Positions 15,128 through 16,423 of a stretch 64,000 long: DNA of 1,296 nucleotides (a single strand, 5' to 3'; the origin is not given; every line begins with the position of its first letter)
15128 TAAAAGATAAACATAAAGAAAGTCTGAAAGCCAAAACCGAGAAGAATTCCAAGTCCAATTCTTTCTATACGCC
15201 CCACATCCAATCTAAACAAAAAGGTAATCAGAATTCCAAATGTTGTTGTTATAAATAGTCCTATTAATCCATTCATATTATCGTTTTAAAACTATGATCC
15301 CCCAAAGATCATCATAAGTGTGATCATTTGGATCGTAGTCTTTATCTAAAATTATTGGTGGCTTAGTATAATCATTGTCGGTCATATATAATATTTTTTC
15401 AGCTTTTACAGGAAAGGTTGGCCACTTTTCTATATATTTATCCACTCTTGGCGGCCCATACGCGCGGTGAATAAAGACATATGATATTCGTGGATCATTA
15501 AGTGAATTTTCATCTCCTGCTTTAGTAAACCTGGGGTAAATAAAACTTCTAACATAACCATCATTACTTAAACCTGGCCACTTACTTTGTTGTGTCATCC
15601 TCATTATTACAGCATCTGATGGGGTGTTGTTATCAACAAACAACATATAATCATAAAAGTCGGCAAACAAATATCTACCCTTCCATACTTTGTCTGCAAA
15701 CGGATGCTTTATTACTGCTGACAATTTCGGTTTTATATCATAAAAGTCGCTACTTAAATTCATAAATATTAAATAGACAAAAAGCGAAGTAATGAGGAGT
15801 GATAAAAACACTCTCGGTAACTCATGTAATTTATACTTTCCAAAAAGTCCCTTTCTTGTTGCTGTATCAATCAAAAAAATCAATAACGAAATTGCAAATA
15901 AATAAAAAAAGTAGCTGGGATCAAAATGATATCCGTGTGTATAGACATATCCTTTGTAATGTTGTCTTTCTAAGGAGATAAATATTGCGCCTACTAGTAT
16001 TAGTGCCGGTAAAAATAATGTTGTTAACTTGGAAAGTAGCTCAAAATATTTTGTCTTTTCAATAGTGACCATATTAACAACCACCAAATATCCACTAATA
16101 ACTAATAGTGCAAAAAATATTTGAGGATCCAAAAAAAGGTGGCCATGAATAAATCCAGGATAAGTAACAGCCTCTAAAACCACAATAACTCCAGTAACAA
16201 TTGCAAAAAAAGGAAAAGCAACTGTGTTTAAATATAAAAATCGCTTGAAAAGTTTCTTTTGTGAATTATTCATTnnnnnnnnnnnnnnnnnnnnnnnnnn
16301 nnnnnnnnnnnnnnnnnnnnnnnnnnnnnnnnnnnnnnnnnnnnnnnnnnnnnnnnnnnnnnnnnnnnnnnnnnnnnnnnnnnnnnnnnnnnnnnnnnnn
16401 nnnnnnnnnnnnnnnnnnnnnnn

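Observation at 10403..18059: Block of six consecutive uncharacterised polytopic membrane proteins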

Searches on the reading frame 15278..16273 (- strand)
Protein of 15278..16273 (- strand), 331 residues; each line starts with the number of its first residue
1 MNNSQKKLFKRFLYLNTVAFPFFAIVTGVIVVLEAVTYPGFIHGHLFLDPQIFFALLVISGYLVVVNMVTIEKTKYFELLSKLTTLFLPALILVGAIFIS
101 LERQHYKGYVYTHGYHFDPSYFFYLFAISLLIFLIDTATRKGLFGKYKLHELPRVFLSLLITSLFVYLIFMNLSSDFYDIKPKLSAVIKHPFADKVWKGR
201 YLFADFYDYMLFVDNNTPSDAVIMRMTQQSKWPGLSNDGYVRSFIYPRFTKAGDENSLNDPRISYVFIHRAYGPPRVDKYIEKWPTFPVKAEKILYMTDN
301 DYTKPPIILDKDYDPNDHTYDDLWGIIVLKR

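Call 5: search_protein_families(library=pfam, proteins=[window:15278-16273:-], max_evalue=0.1)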
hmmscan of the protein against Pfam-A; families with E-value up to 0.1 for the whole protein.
window:15278-16273:- (331 aa): 0 families

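Call 11: find_homologous_proteins(query=window:15278-16273:-, max_evalue=0.001)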
Query window:15278-16273:- (331 aa): 6 proteins with E <= 0.001 among 2694 candidates.
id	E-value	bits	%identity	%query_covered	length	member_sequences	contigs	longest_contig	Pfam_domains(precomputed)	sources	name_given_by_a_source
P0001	8.1e-182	622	99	85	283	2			-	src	-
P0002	5.9e-124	432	57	99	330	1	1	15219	-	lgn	-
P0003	2.4e-122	427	58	100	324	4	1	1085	-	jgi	-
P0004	9.1e-117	408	56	100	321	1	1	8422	-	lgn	-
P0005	3.0e-99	351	52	98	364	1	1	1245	-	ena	-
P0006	1.6e-98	348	49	99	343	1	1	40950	-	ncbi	-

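Call 12: find_encoding_contigs(protein=P0006, flank=10000, max_places=3)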
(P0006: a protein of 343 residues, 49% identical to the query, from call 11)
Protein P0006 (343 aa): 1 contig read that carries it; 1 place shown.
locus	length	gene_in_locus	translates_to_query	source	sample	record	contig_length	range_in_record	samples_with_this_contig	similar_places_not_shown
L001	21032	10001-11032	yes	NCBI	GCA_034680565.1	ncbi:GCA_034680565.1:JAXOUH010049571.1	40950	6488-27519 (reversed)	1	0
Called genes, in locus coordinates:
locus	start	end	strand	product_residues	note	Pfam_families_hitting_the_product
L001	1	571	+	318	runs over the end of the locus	PF01073:3Beta_HSD, PF01370:Epimerase, PF02719:Polysacc_synt_2, PF04321:RmlD_sub_bind, PF16363:GDP_Man_Dehyd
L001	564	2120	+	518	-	PF10131:PTPS_related (weak), PF09586:YfhO (weak)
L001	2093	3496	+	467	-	-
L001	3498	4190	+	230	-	PF01209:Ubie_methyltran, PF02353:CMAS (weak), PF13489:Methyltransf_23, PF08003:Methyltransf_9 (weak), PF13847:Methyltransf_31, PF08241:Methyltransf_11, PF08242:Methyltransf_12, PF13649:Methyltransf_25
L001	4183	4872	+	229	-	PF00535:Glycos_transf_2, PF10111:Glyco_tranf_2_2, PF13641:Glyco_tranf_2_3 (weak)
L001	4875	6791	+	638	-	PF13231:PMT_2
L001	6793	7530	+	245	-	PF13489:Methyltransf_23, PF13847:Methyltransf_31, PF08241:Methyltransf_11, PF08242:Methyltransf_12, PF13649:Methyltransf_25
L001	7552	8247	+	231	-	PF00535:Glycos_transf_2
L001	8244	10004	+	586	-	-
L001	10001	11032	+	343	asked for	-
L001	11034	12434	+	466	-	-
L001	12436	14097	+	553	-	-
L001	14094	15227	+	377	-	PF13439:Glyco_transf_4, PF13579:Glyco_trans_4_4 (weak), PF00534:Glycos_transf_1, PF13692:Glyco_trans_1_4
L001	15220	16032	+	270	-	PF08003:Methyltransf_9 (weak), PF02353:CMAS, PF13489:Methyltransf_23, PF13847:Methyltransf_31, PF08241:Methyltransf_11, PF08242:Methyltransf_12, PF13649:Methyltransf_25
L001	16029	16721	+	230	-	PF03291:mRNA_G-N7_MeTrfase (weak), PF01209:Ubie_methyltran, PF13489:Methyltransf_23, PF07021:MetW, PF13847:Methyltransf_31, PF08241:Methyltransf_11, PF08242:Methyltransf_12, PF13649:Methyltransf_25, +2 more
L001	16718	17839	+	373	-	PF13439:Glyco_transf_4 (faint), PF20706:GT4-conflict, PF00534:Glycos_transf_1, PF13692:Glyco_trans_1_4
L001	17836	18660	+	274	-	PF03721:UDPG_MGDP_dh_N, PF00984:UDPG_MGDP_dh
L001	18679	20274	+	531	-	PF13231:PMT_2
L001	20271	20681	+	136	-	PF05523:FdtA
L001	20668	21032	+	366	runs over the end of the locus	PF00266:Aminotran_5, PF01041:DegT_DnrJ_EryC1, PF01053:Cys_Met_Meta_PP (weak)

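Call 13: find_encoding_contigs(protein=P0002, flank=10000, max_places=3)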
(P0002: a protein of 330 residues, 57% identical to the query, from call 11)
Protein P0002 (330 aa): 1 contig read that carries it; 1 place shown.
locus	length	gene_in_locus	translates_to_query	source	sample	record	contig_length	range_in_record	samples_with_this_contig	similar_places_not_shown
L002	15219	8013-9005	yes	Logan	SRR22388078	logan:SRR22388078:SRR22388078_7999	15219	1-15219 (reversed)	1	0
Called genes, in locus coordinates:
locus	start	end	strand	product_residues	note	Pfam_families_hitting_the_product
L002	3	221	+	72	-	?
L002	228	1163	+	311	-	PF01073:3Beta_HSD (faint), PF01370:Epimerase, PF02719:Polysacc_synt_2 (faint), PF16363:GDP_Man_Dehyd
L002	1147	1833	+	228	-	PF00535:Glycos_transf_2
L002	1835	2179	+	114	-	PF10066:DUF2304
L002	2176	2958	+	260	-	PF00535:Glycos_transf_2, PF10111:Glyco_tranf_2_2, PF13641:Glyco_tranf_2_3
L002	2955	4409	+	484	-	-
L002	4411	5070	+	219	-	PF13489:Methyltransf_23, PF07021:MetW (weak), PF13847:Methyltransf_31, PF08241:Methyltransf_11, PF08242:Methyltransf_12, PF13649:Methyltransf_25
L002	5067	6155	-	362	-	PF00535:Glycos_transf_2, PF10111:Glyco_tranf_2_2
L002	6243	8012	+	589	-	-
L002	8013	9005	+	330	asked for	-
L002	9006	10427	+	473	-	PF13231:PMT_2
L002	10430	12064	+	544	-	-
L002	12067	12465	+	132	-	-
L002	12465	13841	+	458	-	-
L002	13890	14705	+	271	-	PF08003:Methyltransf_9 (weak), PF02353:CMAS, PF13489:Methyltransf_23, PF08241:Methyltransf_11, PF08242:Methyltransf_12, PF13649:Methyltransf_25, PF13847:Methyltransf_31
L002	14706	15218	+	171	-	?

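Call 23: search_protein_representatives(alignment_id=A1)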
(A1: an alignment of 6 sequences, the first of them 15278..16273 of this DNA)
Query: 6 sequences, 335 profile positions. Proteins with E-value up to 0.001 (for the whole library): 437; up to 1e-10: 272; up to 1e-30: 60. The best 150 are listed.
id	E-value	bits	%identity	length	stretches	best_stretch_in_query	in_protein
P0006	1.6e-165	566.8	-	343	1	3-335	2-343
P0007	2.1e-67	244.2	-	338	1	11-335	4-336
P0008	2.4e-67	244.0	-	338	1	12-334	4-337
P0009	5.4e-65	236.3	-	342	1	7-335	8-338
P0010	5.4e-54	200.1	-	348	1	8-334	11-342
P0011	3.0e-53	197.7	-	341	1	5-335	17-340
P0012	3.3e-51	191.0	-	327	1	5-334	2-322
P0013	2.0e-49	185.1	-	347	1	10-333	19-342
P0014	1.2e-47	179.3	-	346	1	7-335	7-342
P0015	4.1e-47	177.5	-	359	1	12-335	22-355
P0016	3.0e-46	174.7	-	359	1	12-334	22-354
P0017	3.0e-45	171.4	-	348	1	4-335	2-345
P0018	3.0e-43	164.8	-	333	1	10-335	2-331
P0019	7.2e-43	163.6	-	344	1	5-333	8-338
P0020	8.6e-43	163.3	-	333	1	6-335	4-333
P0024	8.5e-42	160.0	-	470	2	4-333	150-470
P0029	1.8e-39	152.4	-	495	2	13-322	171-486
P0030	2.0e-39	152.3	-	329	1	6-333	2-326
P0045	2.4e-35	138.8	-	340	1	9-333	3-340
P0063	1.4e-31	126.5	-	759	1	5-335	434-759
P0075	1.8e-29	119.5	-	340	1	5-334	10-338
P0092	1.6e-27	113.1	-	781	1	18-335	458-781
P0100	1.1e-26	110.4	-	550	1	6-290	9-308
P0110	5.4e-26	108.1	-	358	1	6-335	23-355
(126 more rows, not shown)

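Call 26: search_protein_families(library=pfam, alignment_id=A3, max_evalue=0.01)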
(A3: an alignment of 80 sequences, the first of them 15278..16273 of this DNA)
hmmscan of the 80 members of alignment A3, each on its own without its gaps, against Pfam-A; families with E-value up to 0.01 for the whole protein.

A. member 1, window:15278-16273:- (331 aa): 0 families

B. families by the number of members that match (of 80 scanned): 6 families
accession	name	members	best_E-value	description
PF20604.3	DUF6798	6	0.00061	Domain of unknown function (DUF6798)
PF06686.16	SpoIIIAC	1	0.0027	Stage III sporulation protein AC/AD protein family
PF04647.20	AgrB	1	0.0044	Accessory gene regulator B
PF13631.11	Cytochrom_B_N_2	1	0.0077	Cytochrome b(N-terminal)/b6/petB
PF03600.22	CitMHS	1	0.0091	Citrate transporter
PF09446.15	VMA21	1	0.0094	VMA21-like domain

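Call 30: predict_structure(alignment_id=A3)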
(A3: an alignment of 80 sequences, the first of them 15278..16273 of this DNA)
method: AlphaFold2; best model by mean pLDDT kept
length: 331 residues; sequences in the alignment: 80
mean_pLDDT: 91.3   pTM: 0.77
mean pLDDT of the five models: 91.3, 91.3, 90.9, 90.8, 90.7
residues with pLDDT >= 90: 244; 70-90: 70; 50-70: 17; < 50: 0
segments of 3 or more residues with pLDDT < 50: none
pLDDT, mean of each block of 10 residues (from residue 1): 92 97 98 94 97 97 91 94 96 90 76 77 94 93 82 91 91 88 96 96 95 98 87 85 96 89 96 63 91 97 98 96 96 82
secondary structure, 60 per line:
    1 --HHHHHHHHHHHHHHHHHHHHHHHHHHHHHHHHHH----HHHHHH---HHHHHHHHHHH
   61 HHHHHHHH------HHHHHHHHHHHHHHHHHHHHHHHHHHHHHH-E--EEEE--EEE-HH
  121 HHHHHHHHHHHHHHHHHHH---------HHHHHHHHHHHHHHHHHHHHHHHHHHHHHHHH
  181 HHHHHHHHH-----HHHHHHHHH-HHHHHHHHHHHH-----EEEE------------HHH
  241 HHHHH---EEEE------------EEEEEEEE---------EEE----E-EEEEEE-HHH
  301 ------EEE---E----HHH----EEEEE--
elements in order: H3-36 H41-46 H50-68 H75-104 E109-112 E115-117 H119-139 H149-189 H195-203 H205-216 E222-225 H238-245 E249-252 E265-272 E282-284 E291-296 E307-309 E325-329

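Call 65: list_cluster_members(proteins=[L001:11034-12434:+, L002:9006-10427:+, L003:9950-11254:+, L003:6495-7799:+, L004:2233-3609:+, L005:9779-11149:+, L008:4959-6335:+, L012:1241-2587:+, L013:4989-6386:+, L018:4920-6245:+])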
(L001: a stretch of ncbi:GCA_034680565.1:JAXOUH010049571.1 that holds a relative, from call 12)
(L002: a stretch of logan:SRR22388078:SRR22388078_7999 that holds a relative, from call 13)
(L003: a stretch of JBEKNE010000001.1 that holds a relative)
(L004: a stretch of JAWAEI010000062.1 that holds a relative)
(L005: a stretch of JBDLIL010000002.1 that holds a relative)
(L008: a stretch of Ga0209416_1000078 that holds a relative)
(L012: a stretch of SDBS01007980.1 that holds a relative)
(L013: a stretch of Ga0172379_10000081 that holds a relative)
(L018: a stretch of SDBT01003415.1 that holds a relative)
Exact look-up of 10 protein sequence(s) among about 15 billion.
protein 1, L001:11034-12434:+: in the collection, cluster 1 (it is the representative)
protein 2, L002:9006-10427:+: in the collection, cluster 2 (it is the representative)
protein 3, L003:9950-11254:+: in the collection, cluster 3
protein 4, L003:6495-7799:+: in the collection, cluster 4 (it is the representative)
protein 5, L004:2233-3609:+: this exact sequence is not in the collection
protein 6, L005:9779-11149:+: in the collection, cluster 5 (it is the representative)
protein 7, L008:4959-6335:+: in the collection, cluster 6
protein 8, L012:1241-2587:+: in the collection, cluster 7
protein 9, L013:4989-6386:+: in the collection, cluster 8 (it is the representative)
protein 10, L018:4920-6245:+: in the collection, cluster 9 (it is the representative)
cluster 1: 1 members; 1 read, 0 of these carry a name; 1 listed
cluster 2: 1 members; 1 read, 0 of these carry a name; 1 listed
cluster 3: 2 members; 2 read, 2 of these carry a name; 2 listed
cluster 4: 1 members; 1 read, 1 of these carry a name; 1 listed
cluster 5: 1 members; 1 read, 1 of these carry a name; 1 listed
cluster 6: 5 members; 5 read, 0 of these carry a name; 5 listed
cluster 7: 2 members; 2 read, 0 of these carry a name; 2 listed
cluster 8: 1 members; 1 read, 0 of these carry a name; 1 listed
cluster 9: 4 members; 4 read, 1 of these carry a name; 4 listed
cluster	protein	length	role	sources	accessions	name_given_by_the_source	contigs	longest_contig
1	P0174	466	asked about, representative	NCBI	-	-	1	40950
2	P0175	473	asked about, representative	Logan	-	-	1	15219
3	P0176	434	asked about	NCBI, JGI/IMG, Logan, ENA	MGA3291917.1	MAG: glycosyltransferase family 39 protein [Candidatus Microgenomates bacterium]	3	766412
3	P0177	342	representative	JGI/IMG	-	hypothetical protein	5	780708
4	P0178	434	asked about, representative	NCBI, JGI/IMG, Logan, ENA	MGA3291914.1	MAG: hypothetical protein ABSC49_02065 [Candidatus Microgenomates bacterium] | hypothetical protein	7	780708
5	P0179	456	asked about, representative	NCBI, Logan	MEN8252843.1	MAG: hypothetical protein ABFQ62_00480 [Patescibacteria group bacterium]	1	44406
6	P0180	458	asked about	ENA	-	-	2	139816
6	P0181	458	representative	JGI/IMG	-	-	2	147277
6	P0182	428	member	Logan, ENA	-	-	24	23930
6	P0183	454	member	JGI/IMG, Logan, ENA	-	-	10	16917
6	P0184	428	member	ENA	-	-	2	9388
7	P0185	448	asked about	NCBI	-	-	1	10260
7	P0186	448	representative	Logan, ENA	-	-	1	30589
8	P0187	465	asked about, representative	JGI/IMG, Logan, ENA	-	-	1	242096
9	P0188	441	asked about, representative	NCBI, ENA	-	-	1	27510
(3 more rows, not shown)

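Call 68: search_protein_families(library=ncbifam, proteins=[window:15278-16273:-], max_evalue=0.01)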
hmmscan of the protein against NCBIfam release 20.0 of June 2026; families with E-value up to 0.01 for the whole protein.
window:15278-16273:- (331 aa): 0 families

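Call 83: fold_search(model_id=the predicted structure, library=pdb)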
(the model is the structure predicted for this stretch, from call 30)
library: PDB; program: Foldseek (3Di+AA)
matches with E <= 10: 156; with E <= 0.001: 0
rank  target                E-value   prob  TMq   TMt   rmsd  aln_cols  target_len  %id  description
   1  8tme_C                5.7e-01  0.10  0.14  0.14  26.4       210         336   10  Cryo-EM structure of CorA in complex with conformation-specific synthetic antibody C18 and 100 uM MgCl2, State MG0.1-1 (released 2025-02-12)
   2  8tmd_B                8.8e-01  0.16  0.16  0.15  24.8       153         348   10  Cryo-EM structure of CorA in complex with conformation-specific synthetic antibody C18 and 100 uM MgCl2, State MG0.1-1 (released 2025-02-12)
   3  1kqf_C                9.2e-01  0.13  0.15  0.19  13.7       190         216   13  FORMATE DEHYDROGENASE N FROM E. COLI (released 2002-03-15)
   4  8oqy_C                9.7e-01  0.16  0.20  0.24  15.4       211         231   17  Structure of apo form of human gamma-secretase PSEN1 APH-1B isoform reconstituted into lipid nanodisc (released 2024-04-24)
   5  7rqw_A                1.1e+00  0.09  0.17  0.12  18.4       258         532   13  Cryo-EM structure of the full-length TRPV1 with RTx at 4 degrees Celsius, in an open state, class III (released 2022-06-01)
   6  5jtg_A                1.6e+00  0.12  0.16  0.16  25.8       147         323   13  Crystal structure of Thermotoga maritima mutant D89K/D253K (released 2017-01-25)
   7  8e0n_F                1.7e+00  0.20  0.21  0.33   9.9       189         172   13  Homotrimeric variant of tcTRP9, BGL18 (released 2023-04-12)
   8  7q21_E                1.7e+00  0.10  0.15  0.23  13.8       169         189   18  III2-IV2 respiratory supercomplex from Corynebacterium glutamicum (released 2022-02-02)
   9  7v6p                  1.8e+00  0.10  0.15  0.21  17.6       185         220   11  Crystal structure of human sNASP TPR domain (released 2021-12-29)
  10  2iub_G                2.3e+00  0.09  0.15  0.15  27.0       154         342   13  Crystal structure of a divalent metal ion transporter CorA at 2.9 A resolution. (released 2006-08-03)
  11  7lqz_A                2.3e+00  0.06  0.16  0.10  18.0       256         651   14  Structure of squirrel TRPV1 in complex with RTX (released 2021-04-21)
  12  7qhm_F                2.4e+00  0.08  0.14  0.22  13.9       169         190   17  Cytochrome bcc-aa3 supercomplex (respiratory supercomplex III2/IV2) from Corynebacterium glutamicum (stigmatellin and  (released 2022-05-18)
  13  8tup_A                2.4e+00  0.06  0.13  0.13  28.4       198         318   11  Cryo-EM structure of the human MRS2 magnesium channel under Mg2+-free condition (released 2023-09-13)
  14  8j7t_A                2.5e+00  0.05  0.17  0.19  17.6       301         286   12  Cryo-EM structure of hZnT7-Fab complex in zinc-unbound state, determined in outward-facing conformation (released 2023-09-20)
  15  6nc7_B                2.5e+00  0.03  0.13  0.11  15.3       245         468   15  Lipid II flippase MurJ, inward open conformation (released 2019-04-17)
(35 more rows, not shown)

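Call 88: find_encoding_contigs(protein=P0007, flank=4000, max_places=1)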
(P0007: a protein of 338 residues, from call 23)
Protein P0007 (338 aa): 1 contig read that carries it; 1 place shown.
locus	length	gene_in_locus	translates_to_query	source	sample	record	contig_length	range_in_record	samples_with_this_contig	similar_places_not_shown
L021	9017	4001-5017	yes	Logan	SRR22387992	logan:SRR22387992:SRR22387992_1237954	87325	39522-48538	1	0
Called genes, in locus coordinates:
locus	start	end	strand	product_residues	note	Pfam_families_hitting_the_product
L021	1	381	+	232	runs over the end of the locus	PF00535:Glycos_transf_2, PF10111:Glyco_tranf_2_2 (weak)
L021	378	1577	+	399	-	PF13439:Glyco_transf_4, PF13477:Glyco_trans_4_2 (weak), PF00534:Glycos_transf_1, PF13692:Glyco_trans_1_4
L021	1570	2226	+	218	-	PF02353:CMAS (weak), PF13489:Methyltransf_23, PF13847:Methyltransf_31, PF08241:Methyltransf_11, PF08242:Methyltransf_12, PF13649:Methyltransf_25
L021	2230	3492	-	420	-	PF13231:PMT_2 (weak)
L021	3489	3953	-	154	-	-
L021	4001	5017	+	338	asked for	-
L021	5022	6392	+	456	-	-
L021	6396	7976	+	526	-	-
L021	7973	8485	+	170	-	-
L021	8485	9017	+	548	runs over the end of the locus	-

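Call 89: find_encoding_contigs(protein=P0030, flank=4000, max_places=1)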
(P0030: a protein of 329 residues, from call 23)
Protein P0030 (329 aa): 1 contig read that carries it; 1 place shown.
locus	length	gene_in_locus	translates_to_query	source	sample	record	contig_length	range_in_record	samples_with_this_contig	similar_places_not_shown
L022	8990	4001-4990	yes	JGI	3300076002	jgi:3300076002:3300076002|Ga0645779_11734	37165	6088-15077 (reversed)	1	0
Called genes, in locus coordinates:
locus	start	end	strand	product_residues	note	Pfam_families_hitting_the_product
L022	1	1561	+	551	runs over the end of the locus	PF00884:Sulfatase (weak)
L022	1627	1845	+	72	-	-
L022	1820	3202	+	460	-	-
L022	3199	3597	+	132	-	PF13641:Glyco_tranf_2_3, PF00535:Glycos_transf_2, PF10111:Glyco_tranf_2_2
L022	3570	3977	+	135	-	-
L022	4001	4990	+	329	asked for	-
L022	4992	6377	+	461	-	PF13231:PMT_2 (weak)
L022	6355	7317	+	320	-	-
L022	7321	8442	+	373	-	PF20706:GT4-conflict (weak), PF00534:Glycos_transf_1, PF13692:Glyco_trans_1_4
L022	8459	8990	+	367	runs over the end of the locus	PF02475:TRM5-TYW2_MTfase (weak), PF05050:Methyltransf_21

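Call 90: find_encoding_contigs(protein=P0045, flank=4000, max_places=1)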
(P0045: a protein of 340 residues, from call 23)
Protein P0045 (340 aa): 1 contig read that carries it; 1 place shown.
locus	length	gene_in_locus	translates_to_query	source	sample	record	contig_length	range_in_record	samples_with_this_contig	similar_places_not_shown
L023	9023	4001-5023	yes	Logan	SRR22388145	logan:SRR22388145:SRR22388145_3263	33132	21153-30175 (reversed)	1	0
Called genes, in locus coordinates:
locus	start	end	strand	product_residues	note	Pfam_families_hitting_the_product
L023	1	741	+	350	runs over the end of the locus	PF00534:Glycos_transf_1, PF13692:Glyco_trans_1_4, PF13524:Glyco_trans_1_2 (weak)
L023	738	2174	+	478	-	PF09852:DUF2079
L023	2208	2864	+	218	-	PF00535:Glycos_transf_2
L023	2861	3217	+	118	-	PF10066:DUF2304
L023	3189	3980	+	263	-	PF13641:Glyco_tranf_2_3, PF00535:Glycos_transf_2, PF10111:Glyco_tranf_2_2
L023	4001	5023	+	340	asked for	-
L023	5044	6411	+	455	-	-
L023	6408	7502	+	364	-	PF13439:Glyco_transf_4, PF20706:GT4-conflict (weak), PF00534:Glycos_transf_1, PF13692:Glyco_trans_1_4, PF13524:Glyco_trans_1_2 (weak)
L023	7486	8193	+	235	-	PF13489:Methyltransf_23, PF06325:PrmA, PF07021:MetW, PF08003:Methyltransf_9, PF08241:Methyltransf_11, PF08242:Methyltransf_12, PF13649:Methyltransf_25, PF13847:Methyltransf_31, +3 more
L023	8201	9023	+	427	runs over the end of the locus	PF01943:Polysacc_synt, PF13440:Polysacc_synt_3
